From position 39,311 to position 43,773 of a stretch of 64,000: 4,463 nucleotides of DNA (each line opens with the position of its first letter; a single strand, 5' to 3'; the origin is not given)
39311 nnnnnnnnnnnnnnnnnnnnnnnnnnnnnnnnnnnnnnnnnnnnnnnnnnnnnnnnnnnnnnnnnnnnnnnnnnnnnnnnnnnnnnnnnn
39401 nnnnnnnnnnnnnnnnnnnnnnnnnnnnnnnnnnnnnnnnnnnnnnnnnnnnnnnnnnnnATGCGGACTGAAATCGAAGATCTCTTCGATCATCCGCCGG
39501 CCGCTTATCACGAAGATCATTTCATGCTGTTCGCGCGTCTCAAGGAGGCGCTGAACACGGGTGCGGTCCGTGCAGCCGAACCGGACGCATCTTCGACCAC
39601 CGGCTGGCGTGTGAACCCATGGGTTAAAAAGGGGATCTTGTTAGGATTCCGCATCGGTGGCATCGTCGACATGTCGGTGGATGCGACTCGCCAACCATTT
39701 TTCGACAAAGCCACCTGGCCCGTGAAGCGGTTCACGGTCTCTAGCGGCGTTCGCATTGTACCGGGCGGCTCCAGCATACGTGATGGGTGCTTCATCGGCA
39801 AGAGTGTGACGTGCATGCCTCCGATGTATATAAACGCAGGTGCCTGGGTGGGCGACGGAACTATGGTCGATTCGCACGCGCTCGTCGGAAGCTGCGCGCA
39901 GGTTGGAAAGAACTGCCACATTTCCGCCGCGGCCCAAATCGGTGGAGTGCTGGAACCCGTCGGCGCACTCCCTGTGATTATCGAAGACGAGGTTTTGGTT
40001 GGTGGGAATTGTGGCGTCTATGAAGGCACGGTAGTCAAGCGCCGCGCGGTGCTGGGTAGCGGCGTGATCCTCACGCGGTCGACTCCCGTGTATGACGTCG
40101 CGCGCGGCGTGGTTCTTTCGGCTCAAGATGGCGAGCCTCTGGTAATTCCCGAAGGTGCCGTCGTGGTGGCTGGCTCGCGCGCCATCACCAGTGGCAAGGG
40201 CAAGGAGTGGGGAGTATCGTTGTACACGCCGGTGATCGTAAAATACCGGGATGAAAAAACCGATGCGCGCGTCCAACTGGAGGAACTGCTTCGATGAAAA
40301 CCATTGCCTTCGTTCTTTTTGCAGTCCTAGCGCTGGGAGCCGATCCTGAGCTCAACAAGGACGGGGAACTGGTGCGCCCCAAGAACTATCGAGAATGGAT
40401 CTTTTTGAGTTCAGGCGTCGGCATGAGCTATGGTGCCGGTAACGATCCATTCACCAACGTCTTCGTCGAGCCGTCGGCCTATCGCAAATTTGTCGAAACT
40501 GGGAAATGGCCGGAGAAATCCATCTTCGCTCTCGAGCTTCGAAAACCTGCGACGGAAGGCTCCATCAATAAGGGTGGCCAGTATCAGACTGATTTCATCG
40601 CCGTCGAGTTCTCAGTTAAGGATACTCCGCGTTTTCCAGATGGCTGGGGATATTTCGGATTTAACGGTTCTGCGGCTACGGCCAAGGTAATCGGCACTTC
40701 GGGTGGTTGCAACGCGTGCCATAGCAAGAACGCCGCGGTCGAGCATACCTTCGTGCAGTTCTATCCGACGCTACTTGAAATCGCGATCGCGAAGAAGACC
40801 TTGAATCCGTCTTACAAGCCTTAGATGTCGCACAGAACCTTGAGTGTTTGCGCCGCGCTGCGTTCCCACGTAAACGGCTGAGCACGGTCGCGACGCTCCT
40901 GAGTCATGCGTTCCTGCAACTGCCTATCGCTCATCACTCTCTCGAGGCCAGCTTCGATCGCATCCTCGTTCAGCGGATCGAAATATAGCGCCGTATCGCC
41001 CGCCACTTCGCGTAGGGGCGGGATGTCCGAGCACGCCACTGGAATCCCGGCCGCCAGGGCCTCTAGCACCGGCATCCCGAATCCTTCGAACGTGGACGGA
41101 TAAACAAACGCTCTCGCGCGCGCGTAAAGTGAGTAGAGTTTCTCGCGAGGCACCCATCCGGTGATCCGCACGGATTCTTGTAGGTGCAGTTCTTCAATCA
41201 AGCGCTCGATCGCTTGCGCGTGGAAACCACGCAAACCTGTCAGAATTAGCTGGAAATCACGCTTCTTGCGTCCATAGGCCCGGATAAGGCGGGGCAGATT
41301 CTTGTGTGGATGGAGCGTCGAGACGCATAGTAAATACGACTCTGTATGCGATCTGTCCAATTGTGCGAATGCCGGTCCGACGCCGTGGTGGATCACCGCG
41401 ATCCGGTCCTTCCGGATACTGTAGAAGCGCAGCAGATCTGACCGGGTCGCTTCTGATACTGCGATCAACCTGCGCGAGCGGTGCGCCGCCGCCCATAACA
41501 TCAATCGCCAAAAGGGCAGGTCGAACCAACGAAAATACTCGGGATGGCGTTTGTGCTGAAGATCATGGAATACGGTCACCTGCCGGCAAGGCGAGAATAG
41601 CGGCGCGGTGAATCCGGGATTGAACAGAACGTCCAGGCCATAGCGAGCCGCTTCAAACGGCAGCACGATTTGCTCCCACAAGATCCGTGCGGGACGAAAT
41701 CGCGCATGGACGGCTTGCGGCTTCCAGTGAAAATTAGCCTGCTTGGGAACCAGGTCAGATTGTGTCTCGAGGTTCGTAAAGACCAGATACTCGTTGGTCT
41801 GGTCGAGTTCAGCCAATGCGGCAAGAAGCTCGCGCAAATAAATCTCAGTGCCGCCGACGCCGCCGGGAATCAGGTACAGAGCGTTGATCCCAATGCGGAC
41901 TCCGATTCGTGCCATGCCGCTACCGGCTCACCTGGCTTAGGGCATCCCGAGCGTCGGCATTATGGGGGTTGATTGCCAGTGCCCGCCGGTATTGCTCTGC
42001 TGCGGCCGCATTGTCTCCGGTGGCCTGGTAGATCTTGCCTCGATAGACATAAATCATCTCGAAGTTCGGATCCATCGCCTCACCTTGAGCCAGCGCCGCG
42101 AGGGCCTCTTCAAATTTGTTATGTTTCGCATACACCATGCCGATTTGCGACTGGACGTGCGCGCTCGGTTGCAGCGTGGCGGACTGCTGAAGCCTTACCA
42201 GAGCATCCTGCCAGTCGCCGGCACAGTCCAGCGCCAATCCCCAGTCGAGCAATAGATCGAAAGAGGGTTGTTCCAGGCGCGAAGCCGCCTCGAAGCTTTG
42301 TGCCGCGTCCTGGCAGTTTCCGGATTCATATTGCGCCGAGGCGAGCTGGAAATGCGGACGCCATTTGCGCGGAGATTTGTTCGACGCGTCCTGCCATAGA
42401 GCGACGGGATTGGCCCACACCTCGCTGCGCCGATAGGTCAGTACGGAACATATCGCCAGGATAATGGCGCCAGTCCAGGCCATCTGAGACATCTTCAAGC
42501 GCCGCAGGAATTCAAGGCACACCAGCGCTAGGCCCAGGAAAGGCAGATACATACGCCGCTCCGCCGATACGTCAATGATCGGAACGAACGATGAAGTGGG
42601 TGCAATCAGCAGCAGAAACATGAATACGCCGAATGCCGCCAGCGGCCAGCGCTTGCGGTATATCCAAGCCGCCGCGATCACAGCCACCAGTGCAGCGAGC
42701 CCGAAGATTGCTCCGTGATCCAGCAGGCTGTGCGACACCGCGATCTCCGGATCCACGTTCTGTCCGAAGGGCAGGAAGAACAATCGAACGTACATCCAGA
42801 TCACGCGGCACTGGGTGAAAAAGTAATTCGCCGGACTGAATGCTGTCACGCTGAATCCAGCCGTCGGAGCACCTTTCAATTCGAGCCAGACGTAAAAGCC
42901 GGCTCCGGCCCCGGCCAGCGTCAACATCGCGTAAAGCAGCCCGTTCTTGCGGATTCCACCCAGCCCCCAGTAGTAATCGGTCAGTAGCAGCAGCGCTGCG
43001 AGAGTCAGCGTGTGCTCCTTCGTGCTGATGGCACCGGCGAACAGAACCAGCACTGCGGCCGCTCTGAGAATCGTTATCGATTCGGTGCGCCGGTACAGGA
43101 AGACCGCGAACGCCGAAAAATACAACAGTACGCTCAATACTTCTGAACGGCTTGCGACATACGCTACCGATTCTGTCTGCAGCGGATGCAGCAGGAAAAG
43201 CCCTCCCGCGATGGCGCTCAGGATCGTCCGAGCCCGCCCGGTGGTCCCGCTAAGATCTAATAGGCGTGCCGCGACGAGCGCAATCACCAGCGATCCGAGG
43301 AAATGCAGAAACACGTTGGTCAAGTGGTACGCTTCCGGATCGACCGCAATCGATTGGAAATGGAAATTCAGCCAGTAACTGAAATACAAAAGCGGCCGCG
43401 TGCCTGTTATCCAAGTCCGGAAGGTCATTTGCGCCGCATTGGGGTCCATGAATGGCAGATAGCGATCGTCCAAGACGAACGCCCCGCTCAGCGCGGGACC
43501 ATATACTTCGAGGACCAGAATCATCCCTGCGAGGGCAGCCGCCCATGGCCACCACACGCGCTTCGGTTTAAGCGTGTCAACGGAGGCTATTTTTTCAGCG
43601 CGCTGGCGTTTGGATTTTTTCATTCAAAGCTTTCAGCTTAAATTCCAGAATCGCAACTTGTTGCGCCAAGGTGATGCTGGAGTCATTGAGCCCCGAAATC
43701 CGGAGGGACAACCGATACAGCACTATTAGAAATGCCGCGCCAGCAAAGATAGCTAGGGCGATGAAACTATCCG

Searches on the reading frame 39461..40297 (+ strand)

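Call 69: search_protein_families(library=pfam, proteins=[window:39461-40297:+], max_evalue=0.001)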
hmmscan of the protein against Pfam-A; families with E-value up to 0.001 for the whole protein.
window:39461-40297:+ (278 aa): 4 families
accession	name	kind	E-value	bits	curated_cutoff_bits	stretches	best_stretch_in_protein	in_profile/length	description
PF14805.11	THDPS_N_2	-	7.6e-11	42.4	25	1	4-65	5-67/67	Tetrahydrodipicolinate N-succinyltransferase N-terminal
PF00132.30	Hexapep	-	4.6e-10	39.2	27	2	172-205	2-35/36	Bacterial transferase hexapeptide (six repeats)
PF14602.12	Hexapep_2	-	7.6e-10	38.8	27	1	171-206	1-34/34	Hexapeptide repeat of succinyl-transferase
PF25084.1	LbH_EIF2B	-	6.2e-06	26.6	54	0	103-160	38-93/105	EIF2B subunit epsilon LbH domain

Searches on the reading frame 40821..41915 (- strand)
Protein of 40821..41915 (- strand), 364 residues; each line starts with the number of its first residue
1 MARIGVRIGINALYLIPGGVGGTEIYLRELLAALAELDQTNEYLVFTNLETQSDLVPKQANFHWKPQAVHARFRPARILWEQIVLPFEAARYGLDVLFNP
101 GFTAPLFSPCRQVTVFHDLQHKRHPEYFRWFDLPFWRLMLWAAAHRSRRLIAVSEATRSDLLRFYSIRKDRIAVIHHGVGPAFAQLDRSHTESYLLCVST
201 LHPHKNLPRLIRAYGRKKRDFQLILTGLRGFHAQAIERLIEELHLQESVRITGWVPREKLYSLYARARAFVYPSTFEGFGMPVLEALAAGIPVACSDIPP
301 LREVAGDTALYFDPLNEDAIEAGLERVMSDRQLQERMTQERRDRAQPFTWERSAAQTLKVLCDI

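Call 69: search_protein_families(library=pfam, proteins=[window:40821-41915:-], max_evalue=0.001)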
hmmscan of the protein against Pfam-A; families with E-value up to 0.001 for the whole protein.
window:40821-41915:- (364 aa): 6 families
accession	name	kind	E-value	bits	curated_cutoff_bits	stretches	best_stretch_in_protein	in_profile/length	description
PF00534.26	Glycos_transf_1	-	3.5e-34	118.2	26.4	1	184-342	7-170/172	Glycosyl transferases group 1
PF13692.12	Glyco_trans_1_4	-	2.9e-24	86.4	27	1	194-330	3-142/142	Glycosyl transferases group 1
PF13439.12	Glyco_transf_4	-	1.8e-17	64.3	28.5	1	20-179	1-166/170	Glycosyltransferase Family 4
PF20706.3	GT4-conflict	-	8.7e-10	38.6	26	1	210-297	217-312/385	Family 4 Glycosyltransferase in conflict systems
PF13524.12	Glyco_trans_1_2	-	1.6e-08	35.1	25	1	220-358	14-143/144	Glycosyl transferase-like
PF13579.12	Glyco_trans_4_4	-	1.1e-05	26.2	29.7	1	21-177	1-157/158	Glycosyl transferase 4-like domain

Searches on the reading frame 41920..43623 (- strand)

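Call 69: search_protein_families(library=pfam, proteins=[window:41920-43623:-], max_evalue=0.001)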
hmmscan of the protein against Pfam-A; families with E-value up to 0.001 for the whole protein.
window:41920-43623:- (567 aa): 11 families
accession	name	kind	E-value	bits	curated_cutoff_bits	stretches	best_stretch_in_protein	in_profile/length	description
PF07719.23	TPR_2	-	2.2e-15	55.9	27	1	524-555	3-34/34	Tetratricopeptide repeat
PF13432.12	TPR_16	-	3.8e-11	43.7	32.7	1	495-556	4-65/65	Tetratricopeptide repeat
PF13414.12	TPR_11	-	7.8e-10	38.7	26.8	2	529-559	1-31/42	TPR repeat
PF00515.34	TPR_1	-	1.3e-09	37.9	27.8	1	525-555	4-34/34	Tetratricopeptide repeat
PF13428.12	TPR_14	-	5.2e-08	33.3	23.5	1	525-564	4-43/44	Tetratricopeptide repeat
PF14559.12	TPR_19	-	8.9e-08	32.8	25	0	468-520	4-57/68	Tetratricopeptide repeat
PF13181.12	TPR_8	-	1.1e-07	31.8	25.7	0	528-555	7-34/34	Tetratricopeptide repeat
PF13424.12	TPR_12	-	6.1e-07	30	30.1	0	462-518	10-75/77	Tetratricopeptide repeat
PF13176.12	TPR_7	-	1.7e-05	25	27.9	0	529-557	6-34/36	Tetratricopeptide repeat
PF13371.12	TPR_9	-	2.6e-05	24.6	35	0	497-564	4-71/73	Tetratricopeptide repeat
PF13429.12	TPR_15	-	0.00015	21.8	26.2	0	476-562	105-186/280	Tetratricopeptide repeat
